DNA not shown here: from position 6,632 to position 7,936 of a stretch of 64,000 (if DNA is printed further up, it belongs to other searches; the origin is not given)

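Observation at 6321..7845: Phage-borne graspetide (ATP-grasp RiPP) cassette: tandem-core precursor plus MvdD-like ligase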

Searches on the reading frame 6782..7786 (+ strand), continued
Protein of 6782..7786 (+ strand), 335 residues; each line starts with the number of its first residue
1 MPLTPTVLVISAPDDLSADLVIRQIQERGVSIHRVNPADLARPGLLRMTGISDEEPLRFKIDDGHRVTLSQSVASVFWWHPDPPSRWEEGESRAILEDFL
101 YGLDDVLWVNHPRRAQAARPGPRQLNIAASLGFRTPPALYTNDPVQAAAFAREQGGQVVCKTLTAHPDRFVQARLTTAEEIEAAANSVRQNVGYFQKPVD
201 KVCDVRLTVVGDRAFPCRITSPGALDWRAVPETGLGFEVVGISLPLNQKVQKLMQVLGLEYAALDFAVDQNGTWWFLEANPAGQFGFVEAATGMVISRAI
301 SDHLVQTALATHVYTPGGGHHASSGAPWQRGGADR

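Call 34: search_solved_structures(query=window:6782-7786:+, max_evalue=0.01, show_alignments=2)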
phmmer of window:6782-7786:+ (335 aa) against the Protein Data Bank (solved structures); distinct sequences matched with E-value up to 0.01: 6.
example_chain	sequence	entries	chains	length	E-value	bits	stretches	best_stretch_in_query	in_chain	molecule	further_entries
9bou_A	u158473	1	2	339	1.1e-36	130.1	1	6-326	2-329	MvdD-like pre-ATP grasp domain-containing protein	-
5ig8_A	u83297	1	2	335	4.8e-24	88.5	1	10-312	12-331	ATP grasp ligase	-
7m4s_A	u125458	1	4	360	1.1e-18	71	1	90-306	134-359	AMdnB protein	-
5ig9_A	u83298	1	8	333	3.5e-14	56.1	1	121-313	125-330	ATP grasp ligase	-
7mgv_A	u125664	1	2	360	1.8e-11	47.2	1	90-306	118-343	CdnC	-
7drm_A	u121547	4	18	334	4.9e-08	35.9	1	110-305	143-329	ATP-grasp domain-containing protein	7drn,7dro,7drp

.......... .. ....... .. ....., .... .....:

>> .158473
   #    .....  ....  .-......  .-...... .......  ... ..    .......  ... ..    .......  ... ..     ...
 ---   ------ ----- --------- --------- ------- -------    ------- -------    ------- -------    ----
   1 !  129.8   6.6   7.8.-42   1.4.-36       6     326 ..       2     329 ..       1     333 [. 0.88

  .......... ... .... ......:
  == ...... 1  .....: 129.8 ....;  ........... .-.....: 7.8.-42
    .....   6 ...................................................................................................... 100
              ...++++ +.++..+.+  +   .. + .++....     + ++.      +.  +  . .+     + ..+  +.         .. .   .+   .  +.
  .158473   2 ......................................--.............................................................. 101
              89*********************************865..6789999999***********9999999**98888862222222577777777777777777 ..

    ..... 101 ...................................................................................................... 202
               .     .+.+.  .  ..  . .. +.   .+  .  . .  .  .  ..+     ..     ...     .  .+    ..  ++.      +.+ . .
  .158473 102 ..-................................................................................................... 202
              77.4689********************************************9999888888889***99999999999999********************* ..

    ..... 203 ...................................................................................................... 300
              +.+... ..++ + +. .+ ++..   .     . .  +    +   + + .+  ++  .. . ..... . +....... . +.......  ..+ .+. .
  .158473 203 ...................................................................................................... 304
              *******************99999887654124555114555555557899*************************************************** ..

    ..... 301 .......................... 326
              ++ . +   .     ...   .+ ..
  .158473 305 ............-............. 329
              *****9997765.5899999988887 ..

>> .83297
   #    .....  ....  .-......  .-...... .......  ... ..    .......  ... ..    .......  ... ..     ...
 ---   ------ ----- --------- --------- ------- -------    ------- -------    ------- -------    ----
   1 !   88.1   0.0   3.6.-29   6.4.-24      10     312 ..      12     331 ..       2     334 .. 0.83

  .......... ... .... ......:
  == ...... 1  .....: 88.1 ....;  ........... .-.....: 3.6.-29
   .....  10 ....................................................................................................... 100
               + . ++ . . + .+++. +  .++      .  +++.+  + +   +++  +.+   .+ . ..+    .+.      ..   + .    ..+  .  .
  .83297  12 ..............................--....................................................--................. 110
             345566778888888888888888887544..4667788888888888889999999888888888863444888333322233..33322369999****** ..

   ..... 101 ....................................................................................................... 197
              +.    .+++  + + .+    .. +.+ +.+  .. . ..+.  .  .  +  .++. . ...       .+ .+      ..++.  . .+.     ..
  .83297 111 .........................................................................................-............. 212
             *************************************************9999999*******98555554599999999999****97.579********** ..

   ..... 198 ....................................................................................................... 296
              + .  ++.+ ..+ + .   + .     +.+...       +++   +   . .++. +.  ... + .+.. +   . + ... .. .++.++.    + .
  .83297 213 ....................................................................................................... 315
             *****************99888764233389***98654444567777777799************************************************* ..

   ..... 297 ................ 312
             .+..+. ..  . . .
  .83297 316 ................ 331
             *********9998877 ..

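Call 35: search_protein_families(library=phrogs, proteins=[window:6782-7786:+], max_evalue=0.001)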
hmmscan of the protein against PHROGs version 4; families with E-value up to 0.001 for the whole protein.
window:6782-7786:+ (335 aa): 1 family
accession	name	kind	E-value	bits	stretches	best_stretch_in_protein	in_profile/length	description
phrog_2599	-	moron, auxiliary metabolic gene and host takeover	2.4e-14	53.9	1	6-286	3-291/708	ribosomal protein S6 glutaminyl transferase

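Call 47: find_encoding_contigs(protein=P0030, flank=8000, max_places=2)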
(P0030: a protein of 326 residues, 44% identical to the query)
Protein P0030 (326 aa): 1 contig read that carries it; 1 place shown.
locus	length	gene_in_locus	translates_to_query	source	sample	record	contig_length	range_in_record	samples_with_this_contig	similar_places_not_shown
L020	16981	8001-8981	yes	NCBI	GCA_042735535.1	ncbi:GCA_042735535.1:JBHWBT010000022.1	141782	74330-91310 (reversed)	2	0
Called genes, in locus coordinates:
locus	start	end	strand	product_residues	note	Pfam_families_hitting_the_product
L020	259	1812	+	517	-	PF00239:Resolvase, PF07508:Recombinase, PF13408:Zn_ribbon_recom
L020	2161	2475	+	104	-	-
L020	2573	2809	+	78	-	-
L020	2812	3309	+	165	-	-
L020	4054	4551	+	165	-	PF05119:Terminase_4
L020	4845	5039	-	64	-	PF04149:DUF397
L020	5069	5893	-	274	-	PF13560:HTH_31, PF01381:HTH_3 (faint), PF19054:DUF5753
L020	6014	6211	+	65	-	-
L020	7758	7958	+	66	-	-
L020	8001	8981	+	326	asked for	PF21068:ATPgraspMvdD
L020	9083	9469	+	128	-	-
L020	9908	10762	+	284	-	PF11716:MDMPI_N, PF12867:DinB_2 (faint), PF07398:MDMPI_C, PF17844:SCP_3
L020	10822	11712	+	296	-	PF03724:META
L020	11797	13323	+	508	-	PF00310:GATase_2 (faint), PF13522:GATase_6, PF13537:GATase_7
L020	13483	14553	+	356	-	PF00586:AIRS, PF02769:AIRS_C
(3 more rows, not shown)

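Call 48: find_encoding_contigs(protein=P0020, flank=8000, max_places=2)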
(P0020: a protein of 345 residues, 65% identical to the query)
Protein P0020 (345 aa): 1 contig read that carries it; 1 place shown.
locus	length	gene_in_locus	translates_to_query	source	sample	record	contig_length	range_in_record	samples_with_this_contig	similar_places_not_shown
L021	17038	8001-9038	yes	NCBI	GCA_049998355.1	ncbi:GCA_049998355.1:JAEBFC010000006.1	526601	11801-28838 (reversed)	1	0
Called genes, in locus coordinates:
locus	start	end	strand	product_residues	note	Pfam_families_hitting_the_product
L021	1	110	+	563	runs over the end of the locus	PF01266:DAO (faint), PF13450:NAD_binding_8, PF01593:Amino_oxidase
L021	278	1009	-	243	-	PF19458:DUF5995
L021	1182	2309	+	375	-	PF01341:Glyco_hydro_6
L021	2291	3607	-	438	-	PF00860:Xan_ur_permease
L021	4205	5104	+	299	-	-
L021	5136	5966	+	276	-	-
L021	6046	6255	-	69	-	PF04149:DUF397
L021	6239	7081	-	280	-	PF13560:HTH_31 (weak), PF19054:DUF5753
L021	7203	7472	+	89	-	-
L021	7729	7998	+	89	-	-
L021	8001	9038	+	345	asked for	-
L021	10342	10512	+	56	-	-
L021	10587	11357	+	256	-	-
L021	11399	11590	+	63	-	-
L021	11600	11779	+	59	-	-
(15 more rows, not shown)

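Call 49: find_encoding_contigs(protein=P0026, flank=8000, max_places=2)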
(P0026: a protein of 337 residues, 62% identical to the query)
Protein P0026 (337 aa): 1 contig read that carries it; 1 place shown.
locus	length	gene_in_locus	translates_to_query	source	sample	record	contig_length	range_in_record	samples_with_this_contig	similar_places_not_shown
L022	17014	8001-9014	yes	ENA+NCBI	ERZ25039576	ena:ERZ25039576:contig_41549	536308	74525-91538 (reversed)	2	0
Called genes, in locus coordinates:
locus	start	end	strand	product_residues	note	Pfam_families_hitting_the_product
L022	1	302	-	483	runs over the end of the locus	PF12323:HTH_OrfB_IS605 (weak), PF01385:OrfB_IS605, PF07282:Cas12f1-like_TNB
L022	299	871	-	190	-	PF00239:Resolvase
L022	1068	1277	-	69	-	PF04149:DUF397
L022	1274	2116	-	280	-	PF13560:HTH_31, PF01381:HTH_3, PF19054:DUF5753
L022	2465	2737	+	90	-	-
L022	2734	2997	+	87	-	-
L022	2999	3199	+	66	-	-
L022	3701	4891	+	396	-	PF07669:Eco57I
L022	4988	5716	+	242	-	PF04555:XhoI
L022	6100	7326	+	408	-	PF12323:HTH_OrfB_IS605, PF01385:OrfB_IS605, PF07282:Cas12f1-like_TNB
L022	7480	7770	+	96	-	-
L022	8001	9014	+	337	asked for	-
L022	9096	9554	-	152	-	-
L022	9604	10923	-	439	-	-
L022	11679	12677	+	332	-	-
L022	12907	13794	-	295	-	PF11228:DUF3027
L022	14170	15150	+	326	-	-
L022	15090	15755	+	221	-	-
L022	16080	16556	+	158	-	-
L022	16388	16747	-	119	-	-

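Call 55: get_annotated_region(hit=H2, flank=2500)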
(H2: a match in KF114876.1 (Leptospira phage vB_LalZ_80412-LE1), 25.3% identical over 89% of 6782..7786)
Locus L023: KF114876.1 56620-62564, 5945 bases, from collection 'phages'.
description: Leptospira phage LalZ_80412, complete genome.
organism: Leptospira phage vB_LalZ_80412-LE1 (NCBI taxid 1334242)
taxonomy: Viruses; Duplodnaviria; Heunggongvirae; Uroviricota; Caudoviricetes
host: frog; source: -; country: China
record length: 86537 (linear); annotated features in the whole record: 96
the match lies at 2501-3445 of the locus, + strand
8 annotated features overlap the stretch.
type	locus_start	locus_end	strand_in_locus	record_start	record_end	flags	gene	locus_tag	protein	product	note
CDS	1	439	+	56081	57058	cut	-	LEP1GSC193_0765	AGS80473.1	hypothetical protein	identified by glimmer; putative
CDS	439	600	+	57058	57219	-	-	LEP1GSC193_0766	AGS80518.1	hypothetical protein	identified by glimmer; putative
CDS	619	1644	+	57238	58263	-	-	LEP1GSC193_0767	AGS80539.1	DNA-binding helix-turn-helix protein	-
CDS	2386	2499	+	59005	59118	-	-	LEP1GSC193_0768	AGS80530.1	hypothetical protein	-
CDS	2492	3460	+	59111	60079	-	-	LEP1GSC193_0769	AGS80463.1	RimK-like ATP-grasp domain protein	-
CDS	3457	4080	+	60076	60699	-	-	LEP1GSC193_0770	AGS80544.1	hypothetical protein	-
CDS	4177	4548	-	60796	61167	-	-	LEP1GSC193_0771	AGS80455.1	DNA-binding helix-turn-helix protein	-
CDS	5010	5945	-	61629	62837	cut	-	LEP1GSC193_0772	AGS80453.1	ParB-like protein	-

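Call 56: get_annotated_region(hit=H1, flank=2500)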
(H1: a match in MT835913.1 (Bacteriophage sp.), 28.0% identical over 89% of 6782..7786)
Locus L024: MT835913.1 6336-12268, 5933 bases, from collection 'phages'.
description: UNVERIFIED: Bacteriophage sp. clone scaffold_942 genomic sequence.
organism: Bacteriophage sp. (NCBI taxid 38018)
taxonomy: Viruses
host: -; source: human fecal samples; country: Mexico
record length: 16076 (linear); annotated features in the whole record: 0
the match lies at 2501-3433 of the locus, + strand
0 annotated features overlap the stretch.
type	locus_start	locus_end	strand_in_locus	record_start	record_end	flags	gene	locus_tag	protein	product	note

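Call 69: find_related_loci(query=A3, collection=metagenome_contigs, flank=4000)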
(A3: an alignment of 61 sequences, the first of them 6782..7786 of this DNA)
Query A3 (335 aa) in metagenome_contigs; peptide patterns used: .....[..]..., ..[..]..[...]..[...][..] (x = any residue, [..] = any of these).
600 stretches matched a pattern (row limit reached: there are more); 221 encode a relative of the query (tblastn E <= 1e-3); the best 80 are kept; 80 distinct loci.
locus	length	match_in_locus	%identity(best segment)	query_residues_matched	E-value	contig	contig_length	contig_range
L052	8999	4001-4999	79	1-333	3e-176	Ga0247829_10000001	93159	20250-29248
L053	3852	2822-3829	34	6-327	5e-40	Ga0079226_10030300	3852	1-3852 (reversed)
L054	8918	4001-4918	34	2-304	7e-39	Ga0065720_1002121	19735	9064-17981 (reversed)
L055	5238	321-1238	34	2-304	7e-39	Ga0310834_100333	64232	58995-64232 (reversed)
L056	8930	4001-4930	34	6-304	2e-38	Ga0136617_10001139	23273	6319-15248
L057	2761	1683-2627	35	1-306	3e-38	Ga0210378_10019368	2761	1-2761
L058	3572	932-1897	32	1-305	2e-38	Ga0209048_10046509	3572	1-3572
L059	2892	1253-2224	30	3-304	3e-38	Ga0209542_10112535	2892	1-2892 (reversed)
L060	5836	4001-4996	32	1-309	7e-38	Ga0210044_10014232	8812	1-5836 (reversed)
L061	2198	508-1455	33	4-304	6e-38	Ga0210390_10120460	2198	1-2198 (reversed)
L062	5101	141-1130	32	3-309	6e-38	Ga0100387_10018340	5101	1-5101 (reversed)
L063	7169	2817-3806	32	3-309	8e-38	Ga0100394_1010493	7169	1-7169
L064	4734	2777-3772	32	1-309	6e-38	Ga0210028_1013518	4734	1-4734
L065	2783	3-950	31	4-304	2e-37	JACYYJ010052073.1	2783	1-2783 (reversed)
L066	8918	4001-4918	35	6-304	4e-37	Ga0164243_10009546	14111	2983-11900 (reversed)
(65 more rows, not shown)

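Call 76: find_encoding_contigs(protein=P0050, flank=5000, max_places=1)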
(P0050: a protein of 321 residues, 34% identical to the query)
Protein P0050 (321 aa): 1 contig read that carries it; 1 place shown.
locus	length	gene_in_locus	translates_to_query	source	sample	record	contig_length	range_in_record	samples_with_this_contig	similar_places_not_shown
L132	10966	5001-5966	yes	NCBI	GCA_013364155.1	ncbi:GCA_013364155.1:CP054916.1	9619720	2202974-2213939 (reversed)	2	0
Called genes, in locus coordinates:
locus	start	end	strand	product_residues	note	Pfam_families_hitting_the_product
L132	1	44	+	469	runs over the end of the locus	PF01266:DAO (weak), PF01593:Amino_oxidase, PF01946:Thi4 (weak), PF13450:NAD_binding_8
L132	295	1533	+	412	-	PF01385:OrfB_IS605, PF07282:Cas12f1-like_TNB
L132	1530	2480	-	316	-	PF01379:Porphobil_deam, PF03900:Porphobil_deamC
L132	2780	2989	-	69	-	PF04149:DUF397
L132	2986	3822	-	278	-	PF13560:HTH_31, PF01381:HTH_3, PF19054:DUF5753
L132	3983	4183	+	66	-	-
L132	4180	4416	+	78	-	-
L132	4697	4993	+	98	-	-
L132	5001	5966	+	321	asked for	PF21068:ATPgraspMvdD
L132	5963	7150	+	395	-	PF01135:PCMT, PF13649:Methyltransf_25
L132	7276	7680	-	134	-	PF19493:Trypco1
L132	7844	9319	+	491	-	PF02805:Ada_Zn_binding, PF00165:HTH_AraC (faint), PF12833:HTH_18, PF06029:AlkA_N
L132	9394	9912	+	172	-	PF02870:Methyltransf_1N, PF01035:DNA_binding_1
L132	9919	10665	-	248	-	PF02146:SIR2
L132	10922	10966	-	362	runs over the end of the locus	PF03747:ADP_ribosyl_GH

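Call 79: predict_structure(alignment_id=A3)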
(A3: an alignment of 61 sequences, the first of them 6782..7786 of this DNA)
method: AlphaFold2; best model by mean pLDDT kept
length: 335 residues; sequences in the alignment: 61
mean_pLDDT: 90.9   pTM: 0.86
mean pLDDT of the five models: 90.9, 90.5, 90.3, 90.1, 89.2
residues with pLDDT >= 90: 274; 70-90: 35; 50-70: 4; < 50: 22
segments of 3 or more residues with pLDDT < 50: 314-335
pLDDT, mean of each block of 10 residues (from residue 1): 89 95 96 97 96 95 97 96 95 97 92 94 97 98 98 96 77 92 95 94 97 97 85 93 98 98 98 97 95 98 89 48 43 45
secondary structure, 60 per line:
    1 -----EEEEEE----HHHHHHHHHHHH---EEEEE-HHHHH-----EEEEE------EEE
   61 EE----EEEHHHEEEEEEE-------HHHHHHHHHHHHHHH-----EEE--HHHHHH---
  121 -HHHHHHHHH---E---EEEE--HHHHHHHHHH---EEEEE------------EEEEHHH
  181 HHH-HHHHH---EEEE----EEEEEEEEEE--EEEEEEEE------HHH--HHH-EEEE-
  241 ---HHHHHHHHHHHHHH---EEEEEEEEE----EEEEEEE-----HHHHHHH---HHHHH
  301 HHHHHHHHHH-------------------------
elements in order: E6-11 H16-27 E31-35 H37-41 E47-51 E58-62 E67-69 E73-79 H87-101 E107-109 H112-117 H122-130 E138-141 H144-153 E157-161 E174-177 H178-183 H185-189 E193-196 E201-210 E213-220 E236-239 H244-257 E261-269 E274-280 H286-292 H296-310

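Call 84: fold_search(model_id=the predicted structure, library=pdb)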
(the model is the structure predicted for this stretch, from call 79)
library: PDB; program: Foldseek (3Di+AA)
matches with E <= 10: 1552; with E <= 0.001: 601
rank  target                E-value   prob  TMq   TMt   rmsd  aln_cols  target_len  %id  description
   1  9bou_A                2.2e-28  1.00  0.76  0.86   3.5       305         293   32  Crystal structure of ATP-grasp ligase PruB from Streptomyces coelicolor A3(2) (released 2024-12-18)
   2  9bou_B                1.8e-27  1.00  0.75  0.88   2.8       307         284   31  Crystal structure of ATP-grasp ligase PruB from Streptomyces coelicolor A3(2) (released 2024-12-18)
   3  7m4s_A                5.1e-27  1.00  0.79  0.85   3.1       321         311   24  Crystal structure of macrocyclase AMdnB from Anabaena sp. PCC 7120 (released 2021-11-03)
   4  7m4s_B                8.1e-26  1.00  0.77  0.82   3.6       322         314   25  Crystal structure of macrocyclase AMdnB from Anabaena sp. PCC 7120 (released 2021-11-03)
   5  5ig9_G                2.3e-25  1.00  0.79  0.84   4.5       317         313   24  Crystal structure of macrocyclase MdnC bound with precursor peptide MdnA from Microcystis aeruginosa MRC (released 2016-09-21)
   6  5ig9_E                4.8e-25  1.00  0.78  0.83   4.6       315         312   23  Crystal structure of macrocyclase MdnC bound with precursor peptide MdnA from Microcystis aeruginosa MRC (released 2016-09-21)
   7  5ig9_A                7.6e-25  1.00  0.77  0.81   4.9       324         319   22  Crystal structure of macrocyclase MdnC bound with precursor peptide MdnA from Microcystis aeruginosa MRC (released 2016-09-21)
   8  5ig9_C                1.3e-24  1.00  0.79  0.84   4.3       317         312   23  Crystal structure of macrocyclase MdnC bound with precursor peptide MdnA from Microcystis aeruginosa MRC (released 2016-09-21)
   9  7mgv_A                2.0e-24  1.00  0.78  0.78   4.6       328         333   22  Chryseobacterium gregarium RiPP-associated ATP-grasp ligase in complex with ADP, and a leader and core peptide (released 2021-06-23)
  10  5ig8_A                1.2e-23  1.00  0.73  0.79   4.3       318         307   24  Crystal structure of macrocyclase MdnB from Microcystis aeruginosa MRC (released 2016-09-21)
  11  5ig9_D                1.3e-23  1.00  0.77  0.83   3.1       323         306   23  Crystal structure of macrocyclase MdnC bound with precursor peptide MdnA from Microcystis aeruginosa MRC (released 2016-09-21)
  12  7m4s_C                1.8e-23  1.00  0.74  0.82   4.7       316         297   25  Crystal structure of macrocyclase AMdnB from Anabaena sp. PCC 7120 (released 2021-11-03)
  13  5ig9_F                2.5e-23  1.00  0.76  0.84   3.0       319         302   22  Crystal structure of macrocyclase MdnC bound with precursor peptide MdnA from Microcystis aeruginosa MRC (released 2016-09-21)
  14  5ig9_H                4.5e-23  1.00  0.77  0.83   3.3       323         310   23  Crystal structure of macrocyclase MdnC bound with precursor peptide MdnA from Microcystis aeruginosa MRC (released 2016-09-21)
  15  5ig9_B                4.8e-23  1.00  0.76  0.83   3.2       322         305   21  Crystal structure of macrocyclase MdnC bound with precursor peptide MdnA from Microcystis aeruginosa MRC (released 2016-09-21)
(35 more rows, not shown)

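Call 100: search_protein_families(library=padloc, proteins=[window:6782-7786:+], max_evalue=0.01)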
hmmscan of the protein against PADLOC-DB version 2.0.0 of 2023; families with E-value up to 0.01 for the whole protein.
window:6782-7786:+ (335 aa): 0 families
